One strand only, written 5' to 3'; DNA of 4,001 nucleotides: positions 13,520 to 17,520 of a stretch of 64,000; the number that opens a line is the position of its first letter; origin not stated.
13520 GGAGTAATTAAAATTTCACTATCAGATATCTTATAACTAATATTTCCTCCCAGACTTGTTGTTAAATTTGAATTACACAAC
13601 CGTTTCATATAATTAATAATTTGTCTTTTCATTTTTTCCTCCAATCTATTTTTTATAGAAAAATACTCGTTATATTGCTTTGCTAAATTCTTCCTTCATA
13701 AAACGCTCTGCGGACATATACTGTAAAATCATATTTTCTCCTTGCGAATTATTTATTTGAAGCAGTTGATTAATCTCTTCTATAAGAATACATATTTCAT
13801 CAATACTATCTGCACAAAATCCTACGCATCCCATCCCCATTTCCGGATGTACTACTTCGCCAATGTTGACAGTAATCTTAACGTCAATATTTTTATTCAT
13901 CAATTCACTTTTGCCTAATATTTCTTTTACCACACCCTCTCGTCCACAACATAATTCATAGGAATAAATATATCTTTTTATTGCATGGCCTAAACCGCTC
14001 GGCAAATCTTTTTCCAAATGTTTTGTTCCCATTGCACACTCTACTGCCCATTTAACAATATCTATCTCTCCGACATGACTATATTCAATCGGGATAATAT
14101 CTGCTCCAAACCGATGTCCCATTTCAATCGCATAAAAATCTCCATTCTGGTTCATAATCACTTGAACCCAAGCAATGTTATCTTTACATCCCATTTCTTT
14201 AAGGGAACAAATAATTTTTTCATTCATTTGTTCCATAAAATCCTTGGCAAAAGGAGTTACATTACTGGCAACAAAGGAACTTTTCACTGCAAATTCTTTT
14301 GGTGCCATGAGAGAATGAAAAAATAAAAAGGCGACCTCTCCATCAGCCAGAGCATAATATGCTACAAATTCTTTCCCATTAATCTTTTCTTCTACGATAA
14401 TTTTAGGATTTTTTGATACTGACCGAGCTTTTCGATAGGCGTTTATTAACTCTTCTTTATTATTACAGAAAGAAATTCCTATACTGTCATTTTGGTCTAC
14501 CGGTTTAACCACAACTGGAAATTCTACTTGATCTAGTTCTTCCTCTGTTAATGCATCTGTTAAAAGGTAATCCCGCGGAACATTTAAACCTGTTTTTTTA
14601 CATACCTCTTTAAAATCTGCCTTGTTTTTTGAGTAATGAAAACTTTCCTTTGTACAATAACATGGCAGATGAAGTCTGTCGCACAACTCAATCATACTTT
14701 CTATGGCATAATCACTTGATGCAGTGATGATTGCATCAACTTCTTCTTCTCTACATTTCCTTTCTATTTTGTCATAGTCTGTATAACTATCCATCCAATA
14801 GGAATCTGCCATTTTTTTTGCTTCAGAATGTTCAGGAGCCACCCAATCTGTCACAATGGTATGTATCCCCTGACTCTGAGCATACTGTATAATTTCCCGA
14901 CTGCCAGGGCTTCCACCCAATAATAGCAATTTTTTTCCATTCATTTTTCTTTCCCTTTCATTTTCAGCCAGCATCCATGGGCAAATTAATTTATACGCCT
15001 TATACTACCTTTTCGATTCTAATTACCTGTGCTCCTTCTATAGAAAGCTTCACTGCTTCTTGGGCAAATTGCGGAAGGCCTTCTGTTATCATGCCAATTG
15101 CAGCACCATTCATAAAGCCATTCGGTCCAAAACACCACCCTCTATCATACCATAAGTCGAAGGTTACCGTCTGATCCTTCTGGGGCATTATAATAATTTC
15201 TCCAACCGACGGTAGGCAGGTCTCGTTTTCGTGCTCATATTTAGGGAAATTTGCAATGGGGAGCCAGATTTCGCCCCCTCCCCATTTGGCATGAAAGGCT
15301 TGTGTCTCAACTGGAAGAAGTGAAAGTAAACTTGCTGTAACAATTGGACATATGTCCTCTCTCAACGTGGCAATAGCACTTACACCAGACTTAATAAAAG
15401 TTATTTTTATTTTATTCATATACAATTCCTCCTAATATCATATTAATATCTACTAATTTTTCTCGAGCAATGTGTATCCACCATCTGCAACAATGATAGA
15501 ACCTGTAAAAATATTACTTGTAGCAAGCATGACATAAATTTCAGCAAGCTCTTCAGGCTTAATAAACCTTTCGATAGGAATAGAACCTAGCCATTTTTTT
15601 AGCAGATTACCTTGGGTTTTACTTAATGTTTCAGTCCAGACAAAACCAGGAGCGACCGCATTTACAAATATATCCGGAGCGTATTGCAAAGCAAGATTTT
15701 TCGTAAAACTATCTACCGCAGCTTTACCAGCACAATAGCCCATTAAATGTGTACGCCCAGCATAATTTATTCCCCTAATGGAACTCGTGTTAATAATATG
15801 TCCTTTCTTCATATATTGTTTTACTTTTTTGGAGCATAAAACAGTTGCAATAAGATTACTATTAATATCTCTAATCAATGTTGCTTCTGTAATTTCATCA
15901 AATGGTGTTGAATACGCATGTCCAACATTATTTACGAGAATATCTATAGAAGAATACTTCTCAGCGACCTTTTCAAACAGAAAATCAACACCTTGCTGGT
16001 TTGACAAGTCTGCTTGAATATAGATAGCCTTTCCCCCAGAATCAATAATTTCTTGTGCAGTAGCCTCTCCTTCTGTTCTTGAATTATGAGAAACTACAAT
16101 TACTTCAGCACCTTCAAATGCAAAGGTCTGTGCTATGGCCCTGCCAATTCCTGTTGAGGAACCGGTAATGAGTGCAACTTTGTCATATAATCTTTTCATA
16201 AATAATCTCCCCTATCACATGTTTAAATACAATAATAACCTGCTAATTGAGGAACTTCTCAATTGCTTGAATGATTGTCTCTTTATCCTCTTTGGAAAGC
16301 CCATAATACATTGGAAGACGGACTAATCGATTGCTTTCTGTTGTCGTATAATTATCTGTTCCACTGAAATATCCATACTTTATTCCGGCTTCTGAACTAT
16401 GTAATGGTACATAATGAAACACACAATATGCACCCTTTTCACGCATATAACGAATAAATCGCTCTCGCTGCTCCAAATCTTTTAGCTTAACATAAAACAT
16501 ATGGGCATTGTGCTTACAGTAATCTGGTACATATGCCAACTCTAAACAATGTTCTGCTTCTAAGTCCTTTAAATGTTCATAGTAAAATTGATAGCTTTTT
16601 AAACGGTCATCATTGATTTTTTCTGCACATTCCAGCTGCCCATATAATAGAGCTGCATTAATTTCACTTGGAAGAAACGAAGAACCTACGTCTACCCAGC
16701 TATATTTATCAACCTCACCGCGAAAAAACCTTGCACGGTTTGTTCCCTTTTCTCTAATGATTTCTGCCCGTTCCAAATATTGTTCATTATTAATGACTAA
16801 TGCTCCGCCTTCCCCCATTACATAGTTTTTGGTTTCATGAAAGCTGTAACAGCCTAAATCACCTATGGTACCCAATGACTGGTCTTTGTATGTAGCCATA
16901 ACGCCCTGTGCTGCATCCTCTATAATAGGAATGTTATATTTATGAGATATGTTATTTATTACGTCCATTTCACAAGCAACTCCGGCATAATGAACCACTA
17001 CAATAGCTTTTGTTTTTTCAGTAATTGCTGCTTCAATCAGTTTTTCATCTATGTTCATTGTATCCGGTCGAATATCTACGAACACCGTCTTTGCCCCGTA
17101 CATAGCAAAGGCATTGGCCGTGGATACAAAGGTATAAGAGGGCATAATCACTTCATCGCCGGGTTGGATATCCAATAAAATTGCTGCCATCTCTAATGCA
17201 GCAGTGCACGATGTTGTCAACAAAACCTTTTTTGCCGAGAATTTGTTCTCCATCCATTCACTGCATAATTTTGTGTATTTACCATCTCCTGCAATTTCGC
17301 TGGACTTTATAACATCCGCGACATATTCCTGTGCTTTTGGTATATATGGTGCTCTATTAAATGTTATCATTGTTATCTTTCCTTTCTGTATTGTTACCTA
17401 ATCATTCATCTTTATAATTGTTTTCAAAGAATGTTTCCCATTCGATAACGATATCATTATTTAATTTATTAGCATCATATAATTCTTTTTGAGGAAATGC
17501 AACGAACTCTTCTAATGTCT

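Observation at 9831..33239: AT-rich 23-kb glycopolymer locus predicted to make a sulfated, ribitol-phosphate-containing polymer with a 4-amino-sugar branch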

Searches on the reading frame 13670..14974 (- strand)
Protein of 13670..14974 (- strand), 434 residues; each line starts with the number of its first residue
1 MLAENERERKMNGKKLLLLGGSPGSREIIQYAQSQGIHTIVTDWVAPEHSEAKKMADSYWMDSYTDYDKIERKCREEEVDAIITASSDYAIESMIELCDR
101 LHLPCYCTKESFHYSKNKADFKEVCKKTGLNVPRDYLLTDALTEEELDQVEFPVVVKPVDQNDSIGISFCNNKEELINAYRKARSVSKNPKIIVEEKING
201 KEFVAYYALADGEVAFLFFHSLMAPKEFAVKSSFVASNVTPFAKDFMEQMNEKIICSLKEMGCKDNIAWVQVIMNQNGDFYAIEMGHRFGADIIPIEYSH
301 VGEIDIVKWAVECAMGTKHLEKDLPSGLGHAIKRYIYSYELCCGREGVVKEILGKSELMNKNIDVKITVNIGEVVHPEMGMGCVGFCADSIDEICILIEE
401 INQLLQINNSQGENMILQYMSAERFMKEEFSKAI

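Call 3: search_protein_families(library=pfam, proteins=[window:13670-14974:-], max_evalue=0.01)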
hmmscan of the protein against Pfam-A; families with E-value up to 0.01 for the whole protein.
window:13670-14974:- (434 aa): 7 families
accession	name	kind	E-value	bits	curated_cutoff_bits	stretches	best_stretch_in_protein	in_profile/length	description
PF13535.11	ATP-grasp_4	-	2.3e-12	47.3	27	1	151-293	2-157/160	ATP-grasp domain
PF07478.18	Dala_Dala_lig_C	-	8.9e-11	42.1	24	1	140-204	25-87/204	D-ala D-ala ligase C-terminus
PF02786.22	CPSase_L_D2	-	9.7e-09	35.5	19.8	1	120-318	4-207/211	Carbamoyl-phosphate synthase L chain, ATP binding domain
PF02655.19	ATP-grasp_3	-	1e-06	29.3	23.2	1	117-290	3-158/160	ATP-grasp domain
PF02571.20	CbiJ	-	0.001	19.1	28.6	1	16-105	2-93/234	Precorrin-6x reductase CbiJ/CobK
PF01071.24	GARS_A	-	0.0015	18.8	27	1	121-215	6-105/194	Phosphoribosylglycinamide synthetase, ATP-grasp (A) domain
PF22203.1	Sca2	-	0.0079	15.8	27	0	163-262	217-313/329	Surface cell antigen Sca2 helical repeat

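Call 9: search_protein_families(library=ncbifam, proteins=[window:13670-14974:-], max_evalue=0.01)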
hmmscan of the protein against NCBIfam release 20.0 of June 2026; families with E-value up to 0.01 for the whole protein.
window:13670-14974:- (434 aa): 54 families (the best 25 are shown)
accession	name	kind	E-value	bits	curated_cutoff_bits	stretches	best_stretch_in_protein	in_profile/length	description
NF002563.0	PRK02186.1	subfamily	4.1e-17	61.7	625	1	66-319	57-307/890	argininosuccinate lyase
NF002378.0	PRK01372.1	subfamily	7.3e-14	51.2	243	1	117-285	100-267/305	D-alanine--D-alanine ligase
NF009404.0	PRK12767.1-3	equivalog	1.3e-13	50.6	316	1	68-322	59-314/344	carbamoyl phosphate synthase-like protein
TIGR01205.1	D_ala_D_alaTIGR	subfamily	1.9e-13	50.1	245.65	1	114-205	103-198/318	D-alanine--D-alanine ligase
NF006766.0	PRK09288.1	equivalog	1.9e-13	49.9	339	1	10-213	9-213/396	formate-dependent phosphoribosylglycinamide formyltransferase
NF002527.0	PRK01966.1-3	equivalog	3.4e-13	49.5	310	1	91-224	94-227/332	D-alanine--D-alanine ligase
TIGR01142.1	purT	equivalog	8.7e-12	44.6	502.15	1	15-201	1-188/380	phosphoribosylglycinamide formyltransferase 2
NF000091.3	D_ala_D_ser_VanG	exception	8.6e-11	41.3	495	1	89-202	109-222/344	D-alanine--D-serine ligase VanG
NF010623.0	PRK14016.1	subfamily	1.8e-10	39.7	877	1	115-203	212-300/871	cyanophycin synthetase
TIGR02068.2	cya_phycin_syn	equivalog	1e-09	37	850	1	114-203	210-299/862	cyanophycin synthetase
NF009406.0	PRK12767.1-5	equivalog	1.3e-09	37.6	271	1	60-290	53-272/327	carbamoyl phosphate synthase-like protein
NF006406.0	PRK08654.1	equivalog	2.2e-09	36.4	739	1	51-319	47-320/499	acetyl-CoA carboxylase biotin carboxylase subunit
TIGR01369.1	CPSaseII_lrg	equivalog_domain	2.6e-09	35.3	1027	1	54-323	606-873/1052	carbamoyl-phosphate synthase (glutamine-hydrolyzing) large subunit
NF002526.0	PRK01966.1-2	equivalog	4.9e-09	35.5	449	1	145-203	171-227/362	D-alanine--D-alanine ligase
NF009405.0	PRK12767.1-4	equivalog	8.4e-09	34.9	390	1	113-291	108-268/320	carbamoyl phosphate synthase-like protein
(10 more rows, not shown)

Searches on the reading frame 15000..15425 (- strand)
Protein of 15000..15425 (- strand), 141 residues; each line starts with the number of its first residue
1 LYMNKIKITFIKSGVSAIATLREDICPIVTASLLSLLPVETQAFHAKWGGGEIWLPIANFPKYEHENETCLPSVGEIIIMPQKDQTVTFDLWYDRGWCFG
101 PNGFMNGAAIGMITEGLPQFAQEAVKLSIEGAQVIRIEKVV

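Call 3: search_protein_families(library=pfam, proteins=[window:15000-15425:-], max_evalue=0.01)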
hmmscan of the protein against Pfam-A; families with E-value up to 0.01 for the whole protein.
window:15000-15425:- (141 aa): 1 family
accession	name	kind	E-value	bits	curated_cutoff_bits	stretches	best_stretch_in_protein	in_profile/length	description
PF12903.12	DUF3830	-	1e-18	68.1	26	1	8-137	1-141/143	Protein of unknown function (DUF3830)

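Call 9: search_protein_families(library=ncbifam, proteins=[window:15000-15425:-], max_evalue=0.01)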
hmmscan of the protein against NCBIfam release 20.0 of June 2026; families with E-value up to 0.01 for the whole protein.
window:15000-15425:- (141 aa): 0 families

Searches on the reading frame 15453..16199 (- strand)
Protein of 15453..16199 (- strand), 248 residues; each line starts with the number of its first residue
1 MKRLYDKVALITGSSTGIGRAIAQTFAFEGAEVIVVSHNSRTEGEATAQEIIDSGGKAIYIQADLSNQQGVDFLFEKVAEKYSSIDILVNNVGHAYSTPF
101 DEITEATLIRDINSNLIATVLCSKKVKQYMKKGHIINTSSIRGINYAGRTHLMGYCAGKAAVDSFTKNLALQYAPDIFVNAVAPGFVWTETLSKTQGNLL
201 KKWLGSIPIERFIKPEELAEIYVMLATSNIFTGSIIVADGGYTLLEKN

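Call 3: search_protein_families(library=pfam, proteins=[window:15453-16199:-], max_evalue=0.01)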
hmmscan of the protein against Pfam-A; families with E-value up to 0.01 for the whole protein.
window:15453-16199:- (248 aa): 6 families
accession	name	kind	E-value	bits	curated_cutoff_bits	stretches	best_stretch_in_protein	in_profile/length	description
PF13561.12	adh_short_C2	-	1.8e-49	168.9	27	1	16-243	6-236/236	Enoyl-(Acyl carrier protein) reductase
PF00106.31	adh_short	-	3.6e-47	160.8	26.6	1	7-195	1-190/195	short chain dehydrogenase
PF08659.16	KR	-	8.3e-13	49.1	22.6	1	9-171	3-165/180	KR domain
PF01370.27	Epimerase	-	3.2e-05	23.9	20.9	1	9-121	1-99/240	NAD dependent epimerase/dehydratase family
PF04127.22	DFP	-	0.0015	18.8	22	1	6-46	18-59/186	DNA/pantothenate metabolism flavoprotein C-terminal domain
PF02882.25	THF_DHG_CYH_C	-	0.0023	17.7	27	0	4-64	34-96/160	Tetrahydrofolate dehydrogenase/cyclohydrolase, NAD(P)-binding domain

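Call 9: search_protein_families(library=ncbifam, proteins=[window:15453-16199:-], max_evalue=0.01)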
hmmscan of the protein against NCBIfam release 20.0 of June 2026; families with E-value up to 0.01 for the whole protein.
window:15453-16199:- (248 aa): 237 families (the best 25 are shown)
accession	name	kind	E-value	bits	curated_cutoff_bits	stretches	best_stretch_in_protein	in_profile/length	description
NF005559.1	PRK07231.1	subfamily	1.7e-51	175.1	215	1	3-243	1-248/249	glucose 1-dehydrogenase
NF004746.0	PRK06077.1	equivalog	5.3e-51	173.5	320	1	1-245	1-248/252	3-ketoacyl-(acyl-carrier-protein) reductase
NF005214.0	PRK06701.1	subfamily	4.9e-47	160.6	413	1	2-243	44-290/293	SDR family oxidoreductase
TIGR01830.1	3oxo_ACP_reduc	equivalog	3.1e-46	158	297.75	1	9-241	1-237/239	3-oxoacyl-[acyl-carrier-protein] reductase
NF009468.0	PRK12826.1-4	equivalog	1.1e-45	156.3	318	1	1-247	2-252/256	SDR family oxidoreductase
NF009466.0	PRK12826.1-2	subfamily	1.2e-45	155.9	222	1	7-243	4-245/248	3-oxoacyl-ACP reductase FabG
NF053701.1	CsHdxCHCADhChcB2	equivalog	3.2e-45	154.6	350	1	5-243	2-243/245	cis-4-hydroxycyclohexanecarboxylate dehydrogenase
NF052558.1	MBtsdlDhBudC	equivalog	3.9e-45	154.4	270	1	6-243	3-242/250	meso-2,3-butanediol dehydrogenase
NF004791.0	PRK06138.1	equivalog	1.2e-44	152.5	312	1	3-243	2-250/252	SDR family oxidoreductase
NF004818.0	PRK06172.1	equivalog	2.6e-44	151.5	336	1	2-243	3-251/253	SDR family oxidoreductase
NF006070.0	PRK08213.1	subfamily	2.8e-43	148.3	279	1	4-244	10-258/259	gluconate 5-dehydrogenase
NF004198.0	PRK05653.1-3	equivalog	2.9e-43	148.1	296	1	2-242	3-246/248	3-oxoacyl-ACP reductase FabG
NF005975.0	PRK08063.1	equivalog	3e-43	147.9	328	1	5-245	3-249/250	enoyl-[acyl-carrier-protein] reductase FabL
NF005309.0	PRK06841.1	subfamily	4.6e-43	147.6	286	1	4-244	13-254/255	GolD/DthD family dehydrogenase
NF004778.0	PRK06124.1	equivalog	4.7e-42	144.2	303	1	4-243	9-253/256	SDR family oxidoreductase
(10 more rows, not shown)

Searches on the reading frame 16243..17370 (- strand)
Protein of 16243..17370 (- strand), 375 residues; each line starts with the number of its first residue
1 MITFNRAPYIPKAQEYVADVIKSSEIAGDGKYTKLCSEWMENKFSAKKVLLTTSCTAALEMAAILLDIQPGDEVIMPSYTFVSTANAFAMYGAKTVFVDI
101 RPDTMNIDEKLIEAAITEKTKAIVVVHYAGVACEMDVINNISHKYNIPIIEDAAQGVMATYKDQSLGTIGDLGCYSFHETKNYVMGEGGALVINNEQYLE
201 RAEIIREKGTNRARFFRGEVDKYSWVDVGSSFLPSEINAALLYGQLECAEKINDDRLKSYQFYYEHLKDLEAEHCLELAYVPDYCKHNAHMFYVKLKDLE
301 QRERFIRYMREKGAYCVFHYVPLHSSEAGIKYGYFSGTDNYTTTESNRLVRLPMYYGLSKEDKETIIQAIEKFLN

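Call 3: search_protein_families(library=pfam, proteins=[window:16243-17370:-], max_evalue=0.01)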
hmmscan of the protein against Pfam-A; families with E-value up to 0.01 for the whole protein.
window:16243-17370:- (375 aa): 6 families
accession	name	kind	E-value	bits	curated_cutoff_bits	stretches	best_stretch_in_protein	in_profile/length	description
PF01041.23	DegT_DnrJ_EryC1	-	8.1e-87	292.2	19.8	1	13-370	7-359/360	DegT/DnrJ/EryC1/StrS aminotransferase family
PF00155.27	Aminotran_1_2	-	6.3e-12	45.8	19.7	1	27-150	42-183/361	Aminotransferase class I and II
PF00266.25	Aminotran_5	-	7e-08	32.3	21.5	1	45-161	60-184/371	Aminotransferase class-V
PF01053.26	Cys_Met_Meta_PP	-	1.4e-05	24.3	27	1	45-172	66-191/381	Cys/Met metabolism PLP-dependent enzyme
PF01212.27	Beta_elim_lyase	-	0.00013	21.8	27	1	26-206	28-223/288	Beta-eliminating lyase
PF01276.26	OKR_DC_1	-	0.0047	16.2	27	1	37-162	72-213/417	Orn/Lys/Arg decarboxylase, major domain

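Call 9: search_protein_families(library=ncbifam, proteins=[window:16243-17370:-], max_evalue=0.01)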
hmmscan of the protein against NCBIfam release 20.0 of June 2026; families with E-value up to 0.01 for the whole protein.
window:16243-17370:- (375 aa): 42 families (the best 25 are shown)
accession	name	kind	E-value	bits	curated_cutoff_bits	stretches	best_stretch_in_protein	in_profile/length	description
NF008687.0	PRK11706.1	equivalog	1e-184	613.5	375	1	1-374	1-374/375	dTDP-4-amino-4,6-dideoxygalactose transaminase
TIGR02379.1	ECA_wecE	subfamily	6.8e-184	610.9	434.85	1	1-374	1-375/376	dTDP-4-amino-4,6-dideoxy-D-glucose transaminase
TIGR03588.1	PseC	equivalog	7.6e-64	216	423.5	1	15-373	15-379/380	UDP-4-amino-4,6-dideoxy-N-acetyl-beta-L-altrosamine transaminase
NF008658.2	PRK11658.1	equivalog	2.4e-60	204.2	631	1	15-374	18-377/379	UDP-4-amino-4-deoxy-L-arabinose aminotransferase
TIGR04181.1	NHT_00031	hypoth_equivalog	1.7e-53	181.8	420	1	12-353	11-357/359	LegC family aminotransferase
TIGR04427.1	PLP_DesI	equivalog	4.1e-37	128.2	650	1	42-278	63-288/390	dTDP-4-dehydro-6-deoxyglucose aminotransferase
NF011936.0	PRK15407.1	equivalog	2.3e-36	125.5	423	1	44-313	78-373/440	lipopolysaccharide biosynthesis protein RfbH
NF041364.1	GntC_guanitoxin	equivalog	4.9e-11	42.1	415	1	42-152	56-173/356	guanitoxin biosynthesis PLP-dependent (S)-gamma-hydroxy-L-arginine cyclodehydratase GntC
NF005817.0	PRK07683.1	equivalog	1.6e-10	40.3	575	1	44-141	86-186/387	aminotransferase A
NF004621.0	PRK05957.1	equivalog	6.2e-10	38.4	498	1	45-156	87-203/389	pyridoxal phosphate-dependent aminotransferase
NF005732.0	PRK07550.1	equivalog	1.8e-09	37.1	366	1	34-127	81-174/389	aminotransferase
NF005816.0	PRK07682.1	equivalog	2.5e-09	36.3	620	1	46-153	90-203/390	aminotransferase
NF005305.0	PRK06836.1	equivalog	6.4e-09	35.5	376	1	39-125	91-176/396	pyridoxal phosphate-dependent aminotransferase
NF006488.0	PRK08912.1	equivalog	1.3e-08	34.2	498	1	46-126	87-166/387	aminotransferase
TIGR01265.1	tyr_nico_aTase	subfamily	2.2e-08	33.5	292.45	1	37-164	87-219/403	tyrosine/nicotianamine family aminotransferase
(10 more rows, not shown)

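Call 13: find_encoding_contigs(protein=window:16243-17370:-, flank=10000, max_places=6)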
Protein window:16243-17370:- (375 aa): 24 contigs read that carry it; 6 places shown.
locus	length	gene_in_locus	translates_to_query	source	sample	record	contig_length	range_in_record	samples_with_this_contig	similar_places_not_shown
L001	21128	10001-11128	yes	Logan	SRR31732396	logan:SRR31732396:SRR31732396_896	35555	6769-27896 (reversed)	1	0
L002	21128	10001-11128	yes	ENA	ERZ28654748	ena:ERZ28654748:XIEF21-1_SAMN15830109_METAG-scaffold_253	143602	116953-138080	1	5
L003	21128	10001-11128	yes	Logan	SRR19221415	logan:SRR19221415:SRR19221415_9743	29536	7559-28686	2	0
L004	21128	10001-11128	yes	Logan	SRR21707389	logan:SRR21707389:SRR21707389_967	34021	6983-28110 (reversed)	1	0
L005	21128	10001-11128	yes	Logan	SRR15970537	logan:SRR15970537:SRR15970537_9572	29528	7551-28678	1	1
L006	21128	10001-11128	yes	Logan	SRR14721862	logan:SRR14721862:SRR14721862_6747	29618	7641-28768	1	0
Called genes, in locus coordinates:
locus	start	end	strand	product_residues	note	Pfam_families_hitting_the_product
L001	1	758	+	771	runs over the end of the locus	-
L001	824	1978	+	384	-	PF13489:Methyltransf_23 (weak)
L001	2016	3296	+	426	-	PF08484:Methyltransf_14 (weak)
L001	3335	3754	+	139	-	-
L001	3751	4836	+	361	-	PF00534:Glycos_transf_1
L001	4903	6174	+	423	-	PF00535:Glycos_transf_2, PF13641:Glyco_tranf_2_3 (weak), PF22674:C2185-like_N (weak)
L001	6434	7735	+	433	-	PF10364:NKWYS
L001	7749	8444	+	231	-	PF08889:WbqC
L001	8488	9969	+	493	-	PF22674:C2185-like_N (weak), PF07429:Glyco_transf_56 (weak)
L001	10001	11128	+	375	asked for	PF01041:DegT_DnrJ_EryC1, PF00155:Aminotran_1_2, PF00266:Aminotran_5, PF01053:Cys_Met_Meta_PP (weak)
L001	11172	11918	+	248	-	PF00106:adh_short, PF08659:KR, PF13561:adh_short_C2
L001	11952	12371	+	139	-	PF12903:DUF3830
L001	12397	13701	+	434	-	PF02655:ATP-grasp_3 (weak), PF02786:CPSase_L_D2, PF07478:Dala_Dala_lig_C, PF13535:ATP-grasp_4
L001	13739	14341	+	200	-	PF00596:Aldolase_II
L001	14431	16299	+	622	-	-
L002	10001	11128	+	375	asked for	PF01041:DegT_DnrJ_EryC1, PF00155:Aminotran_1_2, PF00266:Aminotran_5, PF01053:Cys_Met_Meta_PP (weak)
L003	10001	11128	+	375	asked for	PF01041:DegT_DnrJ_EryC1, PF00155:Aminotran_1_2, PF00266:Aminotran_5, PF01053:Cys_Met_Meta_PP (weak)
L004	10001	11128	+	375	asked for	PF01041:DegT_DnrJ_EryC1, PF00155:Aminotran_1_2, PF00266:Aminotran_5, PF01053:Cys_Met_Meta_PP (weak)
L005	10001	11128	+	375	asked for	PF01041:DegT_DnrJ_EryC1, PF00155:Aminotran_1_2, PF00266:Aminotran_5, PF01053:Cys_Met_Meta_PP (weak)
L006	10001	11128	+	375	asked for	PF01041:DegT_DnrJ_EryC1, PF00155:Aminotran_1_2, PF00266:Aminotran_5, PF01053:Cys_Met_Meta_PP (weak)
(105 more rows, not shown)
